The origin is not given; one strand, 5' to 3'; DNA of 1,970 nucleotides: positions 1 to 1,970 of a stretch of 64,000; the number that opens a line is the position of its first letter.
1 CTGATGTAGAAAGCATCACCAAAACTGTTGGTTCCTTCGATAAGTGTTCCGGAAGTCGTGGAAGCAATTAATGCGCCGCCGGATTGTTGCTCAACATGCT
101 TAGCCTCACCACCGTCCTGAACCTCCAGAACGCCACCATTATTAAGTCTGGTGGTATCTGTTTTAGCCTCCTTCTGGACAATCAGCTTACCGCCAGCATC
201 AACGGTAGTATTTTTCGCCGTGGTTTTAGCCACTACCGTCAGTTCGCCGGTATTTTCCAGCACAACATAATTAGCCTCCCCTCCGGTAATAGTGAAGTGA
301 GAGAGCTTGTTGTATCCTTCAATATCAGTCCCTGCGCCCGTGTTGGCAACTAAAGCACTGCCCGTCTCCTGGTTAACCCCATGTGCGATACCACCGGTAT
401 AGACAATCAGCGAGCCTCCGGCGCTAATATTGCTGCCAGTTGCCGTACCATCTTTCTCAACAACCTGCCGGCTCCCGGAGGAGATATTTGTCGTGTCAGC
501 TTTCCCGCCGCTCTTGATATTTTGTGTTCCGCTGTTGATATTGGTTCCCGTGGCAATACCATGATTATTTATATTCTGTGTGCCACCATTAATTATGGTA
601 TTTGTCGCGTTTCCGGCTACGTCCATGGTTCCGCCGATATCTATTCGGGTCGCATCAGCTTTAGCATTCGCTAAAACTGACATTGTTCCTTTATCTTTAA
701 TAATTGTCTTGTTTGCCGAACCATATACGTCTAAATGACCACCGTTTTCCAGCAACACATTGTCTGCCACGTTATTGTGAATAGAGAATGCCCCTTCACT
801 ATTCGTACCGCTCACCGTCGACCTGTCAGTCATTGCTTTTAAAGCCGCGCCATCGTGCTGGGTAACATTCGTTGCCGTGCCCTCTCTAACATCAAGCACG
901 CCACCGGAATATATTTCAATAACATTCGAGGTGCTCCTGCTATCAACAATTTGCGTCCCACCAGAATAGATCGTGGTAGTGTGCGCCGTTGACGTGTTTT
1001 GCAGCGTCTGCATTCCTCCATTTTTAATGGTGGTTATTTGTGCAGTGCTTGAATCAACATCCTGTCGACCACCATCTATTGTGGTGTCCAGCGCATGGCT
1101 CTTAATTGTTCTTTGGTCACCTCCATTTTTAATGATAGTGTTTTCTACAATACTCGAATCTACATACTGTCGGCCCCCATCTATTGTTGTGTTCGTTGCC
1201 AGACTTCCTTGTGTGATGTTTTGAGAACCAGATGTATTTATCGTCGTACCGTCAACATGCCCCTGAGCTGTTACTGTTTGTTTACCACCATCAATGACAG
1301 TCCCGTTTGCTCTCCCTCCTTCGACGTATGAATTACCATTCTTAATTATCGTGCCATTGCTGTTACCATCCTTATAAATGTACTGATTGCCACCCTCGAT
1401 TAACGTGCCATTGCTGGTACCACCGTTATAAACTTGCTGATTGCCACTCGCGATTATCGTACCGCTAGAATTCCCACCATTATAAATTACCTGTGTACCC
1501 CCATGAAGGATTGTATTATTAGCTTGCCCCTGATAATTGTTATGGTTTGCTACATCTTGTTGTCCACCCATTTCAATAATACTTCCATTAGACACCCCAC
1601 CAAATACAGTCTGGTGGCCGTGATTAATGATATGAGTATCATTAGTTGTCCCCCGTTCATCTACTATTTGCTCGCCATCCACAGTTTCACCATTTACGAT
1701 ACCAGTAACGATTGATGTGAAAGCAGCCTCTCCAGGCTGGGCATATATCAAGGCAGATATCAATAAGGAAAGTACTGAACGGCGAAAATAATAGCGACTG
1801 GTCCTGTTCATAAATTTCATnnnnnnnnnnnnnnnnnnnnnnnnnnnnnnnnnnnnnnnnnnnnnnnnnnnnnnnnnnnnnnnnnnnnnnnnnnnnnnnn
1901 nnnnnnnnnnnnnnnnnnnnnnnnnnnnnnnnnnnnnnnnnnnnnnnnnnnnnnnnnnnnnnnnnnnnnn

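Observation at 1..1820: Apparently open autotransporter-like adhesin gene where K-12 has the ycgH pseudogene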

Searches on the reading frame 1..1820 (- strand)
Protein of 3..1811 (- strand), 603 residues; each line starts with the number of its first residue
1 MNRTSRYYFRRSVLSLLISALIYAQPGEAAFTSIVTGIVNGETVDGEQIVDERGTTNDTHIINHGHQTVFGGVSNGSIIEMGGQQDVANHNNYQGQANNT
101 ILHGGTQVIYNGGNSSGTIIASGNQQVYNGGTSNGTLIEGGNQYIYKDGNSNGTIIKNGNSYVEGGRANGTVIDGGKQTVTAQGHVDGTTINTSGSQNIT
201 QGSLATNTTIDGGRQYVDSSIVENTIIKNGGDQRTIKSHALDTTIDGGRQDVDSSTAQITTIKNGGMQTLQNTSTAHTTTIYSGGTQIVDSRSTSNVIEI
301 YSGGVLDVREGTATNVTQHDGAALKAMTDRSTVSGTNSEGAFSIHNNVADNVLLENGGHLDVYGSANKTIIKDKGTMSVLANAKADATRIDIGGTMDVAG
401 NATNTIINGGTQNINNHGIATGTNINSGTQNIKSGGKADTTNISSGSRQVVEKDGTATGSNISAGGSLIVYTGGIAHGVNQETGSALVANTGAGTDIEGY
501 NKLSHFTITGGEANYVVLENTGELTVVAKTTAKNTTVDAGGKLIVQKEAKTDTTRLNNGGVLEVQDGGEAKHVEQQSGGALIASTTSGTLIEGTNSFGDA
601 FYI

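Call 4: search_protein_families(library=pfam, proteins=[window:1-1820:-], max_evalue=0.01)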
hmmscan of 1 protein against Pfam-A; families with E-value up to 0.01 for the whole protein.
window:1-1820:- (606 aa): 1 family
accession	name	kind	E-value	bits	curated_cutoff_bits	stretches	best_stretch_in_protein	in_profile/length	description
PF16168.11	AIDA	-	4.1e-67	222.6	27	7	501-563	1-63/63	Adhesin of bacterial autotransporter system, probable stalk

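Call 5: search_protein_families(library=ncbifam, proteins=[window:1-1820:-], max_evalue=0.01)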
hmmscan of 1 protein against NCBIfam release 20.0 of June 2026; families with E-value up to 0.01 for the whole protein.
window:1-1820:- (606 aa): 6 families
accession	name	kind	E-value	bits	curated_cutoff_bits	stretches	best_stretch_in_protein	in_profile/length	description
NF033177.1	auto_Ag43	equivalog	6e-59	200.1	1200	4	125-399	99-387/948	Ag43/Cah family autotransporter adhesin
TIGR04415.1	O_hepto_targRPT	repeat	8.1e-51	169.8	30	9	101-134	3-38/38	strand-loop-strand repeat protein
NF033176.1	auto_AIDA-I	exception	2.5e-46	157.7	1200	5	46-263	251-472/1287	autotransporter adhesin AIDA-I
NF007409.0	PRK09945.1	equivalog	1.4e-16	60.1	830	2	249-451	11-213/418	hypothetical protein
NF040482.1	auto_BafA_Cterm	equivalog_domain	5.1e-10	38.4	700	1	125-220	21-109/643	BafA family autotransporter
NF001847.0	PRK00571.1-4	equivalog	0.0035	17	135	0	511-569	15-73/139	F0F1 ATP synthase subunit epsilon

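Call 21: find_homologous_proteins(query=window:3-1811:-, max_evalue=1e-50)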
Query window:3-1811:- (603 aa): 33 proteins with E <= 1e-50 among 8000 candidates.
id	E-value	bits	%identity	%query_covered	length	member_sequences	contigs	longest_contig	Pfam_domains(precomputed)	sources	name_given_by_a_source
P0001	2.4e-277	939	77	100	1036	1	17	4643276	PF03797.26,PF16168.12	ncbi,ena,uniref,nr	ncbi:AIDA repeat-containing protein [Escherichia coli O28/42:H37]|uniref:AIDA repeat-containing prot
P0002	7.3e-241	819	71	100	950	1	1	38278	PF03212.21,PF16168.12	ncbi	ncbi:TPA: AIDA repeat-containing protein, partial [Escherichia coli]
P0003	3.9e-187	642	94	48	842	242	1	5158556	PF03212.21,PF16168.12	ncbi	-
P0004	3.0e-185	635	92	50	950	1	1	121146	PF03797.26,PF16168.12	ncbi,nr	ncbi:outer membrane autotransporter barrel domain protein [Escherichia coli 2-316-03_S4_C2]|nr:outer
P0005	4.8e-156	539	77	39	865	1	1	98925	PF03212.21,PF16168.12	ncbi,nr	ncbi:hypothetical protein GKG33_15970, partial [Escherichia coli]|nr:hypothetical protein [Escherich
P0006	3.3e-149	516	77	39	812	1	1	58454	PF03797.26,PF16168.12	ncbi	ncbi:AIDA repeat-containing protein, partial [Escherichia coli]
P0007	5.7e-149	516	77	39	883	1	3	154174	PF03797.26,PF16168.12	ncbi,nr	ncbi:TPA: AIDA repeat-containing protein [Escherichia coli]|nr:autotransporter outer membrane beta-b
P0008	1.6e-146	507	77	39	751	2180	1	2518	PF03212.21,PF16168.12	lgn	-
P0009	6.5e-144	499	77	39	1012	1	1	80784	PF03212.21,PF03797.26,PF16168.12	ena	-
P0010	5.0e-134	466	70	40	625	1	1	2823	PF16168.12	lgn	-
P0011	3.8e-133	463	68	62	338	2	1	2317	PF16168.12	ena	-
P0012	2.2e-113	398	77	39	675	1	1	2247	PF03212.21,PF16168.12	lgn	-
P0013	1.5e-100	356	76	38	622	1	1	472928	PF03212.21,PF16168.12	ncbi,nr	ncbi:AIDA repeat-containing protein [Escherichia coli]|nr:AIDA repeat-containing protein [Escherichi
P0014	3.2e-99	351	98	24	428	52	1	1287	PF16168.12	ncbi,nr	ncbi:adhesin-like autotransporter YpjA/EhaD, partial [Escherichia coli]|nr:adhesin-like autotranspor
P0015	2.2e-92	329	75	35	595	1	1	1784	PF03212.21,PF16168.12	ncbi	ncbi:TPA: adhesin-like autotransporter YpjA/EhaD, partial [Escherichia coli]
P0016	1.1e-91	326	75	35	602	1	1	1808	PF03212.21,PF16168.12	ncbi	ncbi:TPA: adhesin-like autotransporter YpjA/EhaD, partial [Escherichia coli]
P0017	4.1e-91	325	75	35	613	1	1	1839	PF03212.21,PF16168.12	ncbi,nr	ncbi:TPA: autotransporter outer membrane beta-barrel domain-containing protein, partial [Escherichia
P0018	1.5e-89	319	75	34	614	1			PF03212.21,PF16168.12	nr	nr:AIDA repeat-containing protein [Escherichia coli]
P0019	4.9e-87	311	75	34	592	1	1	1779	PF03212.21,PF16168.12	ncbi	ncbi:TPA: adhesin-like autotransporter YpjA/EhaD, partial [Escherichia coli]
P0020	9.2e-87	310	75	34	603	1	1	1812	PF03212.21,PF16168.12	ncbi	ncbi:TPA: adhesin-like autotransporter YpjA/EhaD, partial [Escherichia coli]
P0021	2.4e-86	309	75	34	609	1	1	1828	PF03212.21,PF16168.12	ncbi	ncbi:TPA: adhesin-like autotransporter YpjA/EhaD, partial [Escherichia coli]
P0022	2.8e-86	309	75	34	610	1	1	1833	PF03212.21,PF16168.12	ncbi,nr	ncbi:TPA: autotransporter outer membrane beta-barrel domain-containing protein, partial [Escherichia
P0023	4.2e-86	308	75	34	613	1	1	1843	PF03212.21,PF16168.12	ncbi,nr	ncbi:TPA: AIDA repeat-containing protein, partial [Escherichia coli]|nr:AIDA repeat-containing prote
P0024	6.8e-86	307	75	34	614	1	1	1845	PF03212.21,PF16168.12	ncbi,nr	ncbi:TPA: AIDA repeat-containing protein, partial [Escherichia coli]|nr:AIDA repeat-containing prote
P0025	4.9e-85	305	74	33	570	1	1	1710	PF03212.21,PF16168.12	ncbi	ncbi:TPA: adhesin-like autotransporter YpjA/EhaD, partial [Escherichia coli]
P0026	4.3e-83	298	74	33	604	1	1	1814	PF03212.21,PF16168.12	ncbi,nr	ncbi:TPA: AIDA repeat-containing protein, partial [Escherichia coli]|nr:AIDA repeat-containing prote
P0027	1.5e-76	276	47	60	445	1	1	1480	PF16168.12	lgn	-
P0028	1.9e-74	270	73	30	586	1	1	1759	PF03212.21,PF16168.12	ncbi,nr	ncbi:TPA: AIDA repeat-containing protein, partial [Escherichia coli]|nr:AIDA repeat-containing prote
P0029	1.5e-72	263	72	30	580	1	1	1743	PF03212.21,PF16168.12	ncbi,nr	ncbi:autotransporter outer membrane beta-barrel domain-containing protein, partial [Escherichia coli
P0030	2.8e-72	262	72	30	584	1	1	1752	PF03212.21,PF16168.12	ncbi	ncbi:TPA: adhesin-like autotransporter YpjA/EhaD, partial [Escherichia coli]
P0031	2.3e-70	256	94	14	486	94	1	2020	PF16168.12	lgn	-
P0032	4.9e-70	255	71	29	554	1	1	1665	PF03212.21,PF16168.12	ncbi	ncbi:TPA: adhesin-like autotransporter YpjA/EhaD, partial [Escherichia coli]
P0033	8.7e-66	241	70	27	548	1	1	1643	PF03212.21,PF16168.12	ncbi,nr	ncbi:AIDA repeat-containing protein, partial [Escherichia coli]|nr:AIDA repeat-containing protein [E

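Call 69: predict_structure(protein=window:3-1811:-)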
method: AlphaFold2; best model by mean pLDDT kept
length: 603 residues; sequences in the alignment: 1
mean_pLDDT: 57.5   pTM: 0.45
mean pLDDT of the five models: 57.5, 54.5, 49.9, 39.9, 33.0
residues with pLDDT >= 90: 0; 70-90: 133; 50-70: 280; < 50: 190
segments of 3 or more residues with pLDDT < 50: 23-100, 110-112, 160-167, 177-185, 200-204, 273-276, 327-332, 336-340, 345-351, 363-368, 380-387, 500-505, 519-521, 527-529
pLDDT, mean of each block of 10 residues (from residue 1): 56 55 43 43 39 39 39 42 38 40 50 53 52 57 49 56 47 51 48 51 52 53 56 53 58 54 57 52 58 55 57 53 49 47 48 53 48 49 45 65 75 78 85 84 86 84 80 75 60 53 47 52 52 67 71 77 78 80 67 80 78
secondary structure, 60 per line:
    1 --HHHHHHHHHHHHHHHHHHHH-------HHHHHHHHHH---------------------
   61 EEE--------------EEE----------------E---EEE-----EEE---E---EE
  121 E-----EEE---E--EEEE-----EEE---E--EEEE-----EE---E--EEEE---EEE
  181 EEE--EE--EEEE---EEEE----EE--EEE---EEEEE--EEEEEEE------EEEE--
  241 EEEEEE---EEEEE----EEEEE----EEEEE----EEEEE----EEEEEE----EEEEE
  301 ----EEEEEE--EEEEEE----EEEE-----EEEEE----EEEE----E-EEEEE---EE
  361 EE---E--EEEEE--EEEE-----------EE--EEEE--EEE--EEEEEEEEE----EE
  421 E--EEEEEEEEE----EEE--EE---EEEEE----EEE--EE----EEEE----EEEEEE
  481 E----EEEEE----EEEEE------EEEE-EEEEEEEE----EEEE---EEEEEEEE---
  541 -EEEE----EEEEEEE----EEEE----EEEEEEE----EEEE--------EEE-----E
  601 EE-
elements in order: H3-22 H30-39 E61-63 E78-80 E101-103 E109-111 E119-121 E127-129 E136-139 E145-147 E154-157 E171-174 E178-183 E190-193 E197-200 E209-211 E215-219 E222-228 E235-238 E241-246 E250-254 E259-263 E268-272 E277-281 E286-291 E296-300 E305-310 E313-318 E323-326 E332-336 E341-344 E351-355 E359-362 E369-373 E376-379 E395-398 E401-403 E406-414 E419-421 E424-432 E437-439 E447-451 E456-458 E467-470 E475-481 E486-490 E495-499 E506-509 E511-518 E523-526 E530-537 E542-545 E550-556 E561-564 E569-575 E580-583 E592-594 E600-602
